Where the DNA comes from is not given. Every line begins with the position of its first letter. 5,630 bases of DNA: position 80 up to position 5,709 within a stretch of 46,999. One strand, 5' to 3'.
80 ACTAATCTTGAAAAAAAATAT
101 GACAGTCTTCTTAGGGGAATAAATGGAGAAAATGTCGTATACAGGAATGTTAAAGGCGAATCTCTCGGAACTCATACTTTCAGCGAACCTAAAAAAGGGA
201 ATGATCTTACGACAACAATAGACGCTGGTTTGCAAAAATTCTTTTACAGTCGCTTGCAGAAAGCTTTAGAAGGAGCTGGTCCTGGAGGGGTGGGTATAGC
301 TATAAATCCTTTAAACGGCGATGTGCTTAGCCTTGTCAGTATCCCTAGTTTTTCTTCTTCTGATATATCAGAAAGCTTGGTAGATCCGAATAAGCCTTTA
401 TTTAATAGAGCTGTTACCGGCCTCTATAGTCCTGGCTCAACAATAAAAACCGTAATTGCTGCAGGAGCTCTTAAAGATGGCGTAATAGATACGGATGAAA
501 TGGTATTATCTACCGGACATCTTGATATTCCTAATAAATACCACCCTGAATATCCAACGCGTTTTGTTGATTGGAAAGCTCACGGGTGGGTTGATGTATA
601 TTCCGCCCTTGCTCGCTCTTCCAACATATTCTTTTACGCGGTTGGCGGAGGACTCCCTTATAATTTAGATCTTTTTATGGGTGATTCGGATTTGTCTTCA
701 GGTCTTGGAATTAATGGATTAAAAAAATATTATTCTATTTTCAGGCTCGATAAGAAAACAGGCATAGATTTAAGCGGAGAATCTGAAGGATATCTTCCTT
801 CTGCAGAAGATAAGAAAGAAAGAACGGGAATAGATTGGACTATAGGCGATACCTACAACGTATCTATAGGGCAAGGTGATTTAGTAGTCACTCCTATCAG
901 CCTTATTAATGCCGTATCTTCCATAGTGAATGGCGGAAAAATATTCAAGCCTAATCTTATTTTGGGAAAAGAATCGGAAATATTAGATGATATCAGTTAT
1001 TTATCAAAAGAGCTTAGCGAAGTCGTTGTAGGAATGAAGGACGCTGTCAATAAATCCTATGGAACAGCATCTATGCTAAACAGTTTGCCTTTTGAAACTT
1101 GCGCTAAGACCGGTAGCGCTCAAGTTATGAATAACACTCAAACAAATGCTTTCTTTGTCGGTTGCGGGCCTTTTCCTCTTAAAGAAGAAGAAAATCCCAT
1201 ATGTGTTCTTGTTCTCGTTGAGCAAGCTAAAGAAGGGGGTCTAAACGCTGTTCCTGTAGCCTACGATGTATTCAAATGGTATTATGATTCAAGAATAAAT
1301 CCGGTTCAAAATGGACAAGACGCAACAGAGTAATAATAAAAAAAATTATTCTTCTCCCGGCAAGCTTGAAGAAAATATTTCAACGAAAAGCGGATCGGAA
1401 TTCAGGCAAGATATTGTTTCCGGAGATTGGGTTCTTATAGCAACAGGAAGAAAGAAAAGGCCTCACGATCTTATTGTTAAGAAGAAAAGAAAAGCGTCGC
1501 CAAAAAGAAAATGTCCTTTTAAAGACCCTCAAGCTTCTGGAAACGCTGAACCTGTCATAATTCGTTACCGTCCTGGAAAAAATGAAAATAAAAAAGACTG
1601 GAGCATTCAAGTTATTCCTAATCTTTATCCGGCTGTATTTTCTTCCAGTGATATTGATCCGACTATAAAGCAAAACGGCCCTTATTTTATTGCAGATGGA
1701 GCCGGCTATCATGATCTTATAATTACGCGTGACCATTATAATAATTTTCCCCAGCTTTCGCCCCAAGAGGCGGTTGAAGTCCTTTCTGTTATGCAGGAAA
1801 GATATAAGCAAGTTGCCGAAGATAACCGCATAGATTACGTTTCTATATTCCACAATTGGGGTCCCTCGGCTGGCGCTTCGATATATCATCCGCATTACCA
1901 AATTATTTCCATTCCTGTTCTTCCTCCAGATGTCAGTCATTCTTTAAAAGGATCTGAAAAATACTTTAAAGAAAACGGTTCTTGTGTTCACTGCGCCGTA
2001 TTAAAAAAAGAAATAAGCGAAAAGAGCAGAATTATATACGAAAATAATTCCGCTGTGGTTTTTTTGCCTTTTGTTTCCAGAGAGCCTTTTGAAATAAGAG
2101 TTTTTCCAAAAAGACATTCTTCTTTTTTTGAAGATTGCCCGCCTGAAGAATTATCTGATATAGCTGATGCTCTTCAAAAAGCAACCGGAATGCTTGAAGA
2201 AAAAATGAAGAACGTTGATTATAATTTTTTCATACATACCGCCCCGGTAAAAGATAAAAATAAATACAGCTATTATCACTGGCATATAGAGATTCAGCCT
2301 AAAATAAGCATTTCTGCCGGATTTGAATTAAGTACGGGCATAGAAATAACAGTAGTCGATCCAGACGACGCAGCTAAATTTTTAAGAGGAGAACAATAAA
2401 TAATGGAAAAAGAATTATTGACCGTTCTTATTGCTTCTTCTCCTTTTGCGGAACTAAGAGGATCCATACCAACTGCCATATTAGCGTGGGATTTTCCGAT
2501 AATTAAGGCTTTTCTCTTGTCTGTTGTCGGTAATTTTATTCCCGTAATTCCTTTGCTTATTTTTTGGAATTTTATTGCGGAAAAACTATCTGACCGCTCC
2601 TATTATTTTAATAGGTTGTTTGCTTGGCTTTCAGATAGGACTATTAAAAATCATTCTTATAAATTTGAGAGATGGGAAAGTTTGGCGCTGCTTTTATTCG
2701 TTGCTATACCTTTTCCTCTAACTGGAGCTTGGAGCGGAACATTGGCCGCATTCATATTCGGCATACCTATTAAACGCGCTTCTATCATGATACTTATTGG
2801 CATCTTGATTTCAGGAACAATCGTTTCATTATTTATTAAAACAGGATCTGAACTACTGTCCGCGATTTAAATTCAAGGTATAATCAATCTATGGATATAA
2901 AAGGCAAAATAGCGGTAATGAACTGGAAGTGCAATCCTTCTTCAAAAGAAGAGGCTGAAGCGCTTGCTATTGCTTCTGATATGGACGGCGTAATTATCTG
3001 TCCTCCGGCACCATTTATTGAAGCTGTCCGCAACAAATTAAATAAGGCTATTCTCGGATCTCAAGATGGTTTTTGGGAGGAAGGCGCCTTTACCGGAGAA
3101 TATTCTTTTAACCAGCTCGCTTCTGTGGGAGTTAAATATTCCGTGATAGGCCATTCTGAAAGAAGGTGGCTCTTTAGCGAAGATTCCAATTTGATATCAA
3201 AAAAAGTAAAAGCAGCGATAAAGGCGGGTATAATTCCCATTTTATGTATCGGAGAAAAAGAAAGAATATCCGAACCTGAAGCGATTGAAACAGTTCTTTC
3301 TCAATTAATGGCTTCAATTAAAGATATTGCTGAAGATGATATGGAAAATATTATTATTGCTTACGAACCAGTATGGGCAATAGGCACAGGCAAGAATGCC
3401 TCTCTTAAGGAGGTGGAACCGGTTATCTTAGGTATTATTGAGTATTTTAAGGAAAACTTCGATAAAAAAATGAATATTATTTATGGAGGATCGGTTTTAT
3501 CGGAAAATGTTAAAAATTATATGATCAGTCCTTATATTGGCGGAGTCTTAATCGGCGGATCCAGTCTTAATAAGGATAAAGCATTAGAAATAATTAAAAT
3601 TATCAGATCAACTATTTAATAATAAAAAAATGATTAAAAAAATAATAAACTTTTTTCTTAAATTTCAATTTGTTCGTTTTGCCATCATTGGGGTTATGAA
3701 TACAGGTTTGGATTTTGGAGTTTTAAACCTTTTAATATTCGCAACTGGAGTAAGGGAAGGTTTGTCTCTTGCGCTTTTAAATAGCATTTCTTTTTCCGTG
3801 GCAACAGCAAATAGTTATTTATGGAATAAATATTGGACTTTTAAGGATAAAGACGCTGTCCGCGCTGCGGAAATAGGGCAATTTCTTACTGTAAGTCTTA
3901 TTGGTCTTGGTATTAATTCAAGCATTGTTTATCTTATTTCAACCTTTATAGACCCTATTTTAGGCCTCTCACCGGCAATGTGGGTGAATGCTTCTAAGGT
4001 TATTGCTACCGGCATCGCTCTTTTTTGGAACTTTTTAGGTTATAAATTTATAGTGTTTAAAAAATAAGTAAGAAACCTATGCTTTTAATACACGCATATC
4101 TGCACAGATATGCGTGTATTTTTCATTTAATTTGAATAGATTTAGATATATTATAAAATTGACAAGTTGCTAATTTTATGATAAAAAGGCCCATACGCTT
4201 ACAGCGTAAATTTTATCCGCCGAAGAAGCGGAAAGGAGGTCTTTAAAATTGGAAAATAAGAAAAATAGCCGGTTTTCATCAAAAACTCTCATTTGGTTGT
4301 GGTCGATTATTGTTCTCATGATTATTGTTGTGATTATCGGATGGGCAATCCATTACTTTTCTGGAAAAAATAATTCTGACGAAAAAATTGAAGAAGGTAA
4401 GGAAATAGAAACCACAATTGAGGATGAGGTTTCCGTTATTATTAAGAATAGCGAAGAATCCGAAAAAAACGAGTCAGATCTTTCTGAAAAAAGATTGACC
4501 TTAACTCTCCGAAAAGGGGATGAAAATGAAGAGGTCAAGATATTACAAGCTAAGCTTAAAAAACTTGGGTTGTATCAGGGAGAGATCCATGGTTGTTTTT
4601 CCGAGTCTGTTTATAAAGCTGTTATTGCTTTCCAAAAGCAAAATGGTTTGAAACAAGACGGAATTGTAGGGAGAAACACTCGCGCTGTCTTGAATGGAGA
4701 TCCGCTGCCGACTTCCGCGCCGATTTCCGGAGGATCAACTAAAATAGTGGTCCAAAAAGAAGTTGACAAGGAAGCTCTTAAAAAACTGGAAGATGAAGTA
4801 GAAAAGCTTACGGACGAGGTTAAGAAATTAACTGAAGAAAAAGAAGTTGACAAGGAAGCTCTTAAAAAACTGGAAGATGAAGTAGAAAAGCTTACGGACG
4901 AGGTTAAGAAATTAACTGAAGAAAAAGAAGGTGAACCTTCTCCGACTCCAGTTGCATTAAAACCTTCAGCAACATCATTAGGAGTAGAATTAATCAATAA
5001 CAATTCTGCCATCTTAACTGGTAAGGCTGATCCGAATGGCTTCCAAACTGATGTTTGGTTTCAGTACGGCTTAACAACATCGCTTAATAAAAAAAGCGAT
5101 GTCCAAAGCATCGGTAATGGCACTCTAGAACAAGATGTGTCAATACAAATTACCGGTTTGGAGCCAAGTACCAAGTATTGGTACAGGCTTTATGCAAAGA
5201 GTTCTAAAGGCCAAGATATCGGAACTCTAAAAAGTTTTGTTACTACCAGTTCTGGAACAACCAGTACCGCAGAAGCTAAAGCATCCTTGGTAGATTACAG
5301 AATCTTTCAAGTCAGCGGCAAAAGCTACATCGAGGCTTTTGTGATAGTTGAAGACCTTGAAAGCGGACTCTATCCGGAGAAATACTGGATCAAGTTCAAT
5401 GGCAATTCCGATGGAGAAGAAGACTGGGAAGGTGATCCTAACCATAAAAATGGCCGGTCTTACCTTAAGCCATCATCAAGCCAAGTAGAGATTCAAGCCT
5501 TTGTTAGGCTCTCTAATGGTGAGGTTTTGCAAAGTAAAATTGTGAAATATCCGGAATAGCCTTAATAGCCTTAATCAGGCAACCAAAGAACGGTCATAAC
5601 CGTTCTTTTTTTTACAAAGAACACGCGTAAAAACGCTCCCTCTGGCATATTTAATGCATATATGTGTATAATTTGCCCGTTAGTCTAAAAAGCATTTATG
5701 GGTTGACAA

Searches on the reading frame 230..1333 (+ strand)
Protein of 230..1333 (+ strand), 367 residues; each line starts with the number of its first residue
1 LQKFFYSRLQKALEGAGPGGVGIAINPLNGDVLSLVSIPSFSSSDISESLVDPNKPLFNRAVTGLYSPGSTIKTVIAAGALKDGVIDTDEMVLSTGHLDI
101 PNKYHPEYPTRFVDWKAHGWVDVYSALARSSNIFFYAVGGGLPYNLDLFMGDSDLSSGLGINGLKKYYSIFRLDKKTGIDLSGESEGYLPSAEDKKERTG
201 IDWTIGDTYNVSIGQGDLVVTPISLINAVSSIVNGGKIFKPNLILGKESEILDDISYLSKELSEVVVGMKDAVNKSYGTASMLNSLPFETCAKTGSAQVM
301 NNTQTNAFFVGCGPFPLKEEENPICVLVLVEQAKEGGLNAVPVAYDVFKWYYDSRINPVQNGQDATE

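Call 79: search_protein_families(library=pfam, proteins=[window:230-1333:+], max_evalue=0.001)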
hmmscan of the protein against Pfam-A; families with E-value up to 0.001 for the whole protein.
window:230-1333:+ (367 aa): 1 family
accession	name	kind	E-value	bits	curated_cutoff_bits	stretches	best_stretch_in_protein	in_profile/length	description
PF00905.27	Transpeptidase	-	2.8e-40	138.9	22.1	1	22-348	3-298/299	Penicillin binding protein transpeptidase domain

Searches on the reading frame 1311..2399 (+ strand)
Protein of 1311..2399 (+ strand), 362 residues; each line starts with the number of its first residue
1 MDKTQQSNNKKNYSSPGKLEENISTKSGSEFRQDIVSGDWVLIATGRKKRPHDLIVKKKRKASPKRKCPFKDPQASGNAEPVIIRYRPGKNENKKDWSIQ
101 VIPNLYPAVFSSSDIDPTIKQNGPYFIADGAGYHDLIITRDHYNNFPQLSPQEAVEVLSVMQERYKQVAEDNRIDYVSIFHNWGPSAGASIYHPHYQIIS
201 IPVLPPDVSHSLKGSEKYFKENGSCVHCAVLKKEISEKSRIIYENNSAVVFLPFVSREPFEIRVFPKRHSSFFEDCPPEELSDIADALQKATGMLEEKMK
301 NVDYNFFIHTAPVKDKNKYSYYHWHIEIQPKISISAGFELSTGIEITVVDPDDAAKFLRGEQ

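Call 79: search_protein_families(library=pfam, proteins=[window:1311-2399:+], max_evalue=0.001)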
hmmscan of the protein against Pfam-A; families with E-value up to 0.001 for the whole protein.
window:1311-2399:+ (362 aa): 6 families
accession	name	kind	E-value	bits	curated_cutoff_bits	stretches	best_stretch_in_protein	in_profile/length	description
PF16268.10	DUF4921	-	1.5e-16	60.8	28.5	1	131-353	167-388/425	Domain of unknown function (DUF4921)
PF01230.28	HIT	-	6.4e-15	56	21.5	2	238-326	5-92/98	HIT domain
PF11969.13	DcpS_C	-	1.7e-13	51.5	24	2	224-328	1-99/114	Scavenger mRNA decapping enzyme C-term binding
PF01087.27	GalP_UDP_transf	-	5.3e-12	47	22.1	1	29-205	12-184/184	Galactose-1-phosphate uridyl transferase, N-terminal domain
PF02744.22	GalP_UDP_tr_C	-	2.5e-11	44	29.2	1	215-329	5-120/165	Galactose-1-phosphate uridyl transferase, C-terminal domain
PF16285.10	DUF4931_N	-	4.3e-06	27.3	24.1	1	136-201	56-121/124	Domain of unknown function (DUF4931) N-terminal domain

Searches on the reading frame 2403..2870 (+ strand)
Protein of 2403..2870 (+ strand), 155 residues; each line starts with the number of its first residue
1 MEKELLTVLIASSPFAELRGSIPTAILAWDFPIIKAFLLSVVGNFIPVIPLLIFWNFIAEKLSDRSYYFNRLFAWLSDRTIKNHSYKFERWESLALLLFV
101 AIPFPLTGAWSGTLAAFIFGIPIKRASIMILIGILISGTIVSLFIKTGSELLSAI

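Call 79: search_protein_families(library=pfam, proteins=[window:2403-2870:+], max_evalue=0.001)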
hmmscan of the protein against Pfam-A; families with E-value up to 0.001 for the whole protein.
window:2403-2870:+ (155 aa): 1 family
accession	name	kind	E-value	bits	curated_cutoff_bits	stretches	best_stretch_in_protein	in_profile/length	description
PF06695.16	Sm_multidrug_ex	-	2.1e-34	119.1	30.7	1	17-140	1-121/121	Putative small multi-drug export protein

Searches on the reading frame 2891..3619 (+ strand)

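Call 79: search_protein_families(library=pfam, proteins=[window:2891-3619:+], max_evalue=0.001)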
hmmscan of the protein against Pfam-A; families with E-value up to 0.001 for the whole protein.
window:2891-3619:+ (242 aa): 1 family
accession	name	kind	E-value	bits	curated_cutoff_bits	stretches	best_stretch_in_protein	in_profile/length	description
PF00121.24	TIM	-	1.1e-65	222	20.1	1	7-237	2-244/245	Triosephosphate isomerase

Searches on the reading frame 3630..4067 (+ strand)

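Call 79: search_protein_families(library=pfam, proteins=[window:3630-4067:+], max_evalue=0.001)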
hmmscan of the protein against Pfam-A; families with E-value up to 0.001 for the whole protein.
window:3630-4067:+ (145 aa): 1 family
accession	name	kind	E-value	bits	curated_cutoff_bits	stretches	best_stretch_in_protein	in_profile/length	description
PF04138.20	GtrA_DPMS_TM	-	2.5e-23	82.9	26.1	1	16-143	1-117/117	GtrA/DPMS, transmembrane domain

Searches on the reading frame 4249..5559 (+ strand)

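Call 79: search_protein_families(library=pfam, proteins=[window:4249-5559:+], max_evalue=0.001)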
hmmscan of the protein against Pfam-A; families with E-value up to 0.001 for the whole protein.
window:4249-5559:+ (436 aa): 4 families
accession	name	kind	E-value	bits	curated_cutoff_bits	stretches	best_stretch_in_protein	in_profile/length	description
PF01471.23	PG_binding_1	-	1.2e-16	61.1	23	1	93-148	2-57/57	Putative peptidoglycan binding domain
PF12725.13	DUF3810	-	0.00028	20.8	28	0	4-110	51-144/311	Protein of unknown function (DUF3810)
PF08614.16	ATG16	-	0.00049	20.8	33.7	1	179-228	99-148/200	Autophagy protein 16 (ATG16)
PF08823.16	PG_binding_2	-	0.00084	20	21.1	1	93-132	15-54/74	Putative peptidoglycan binding domain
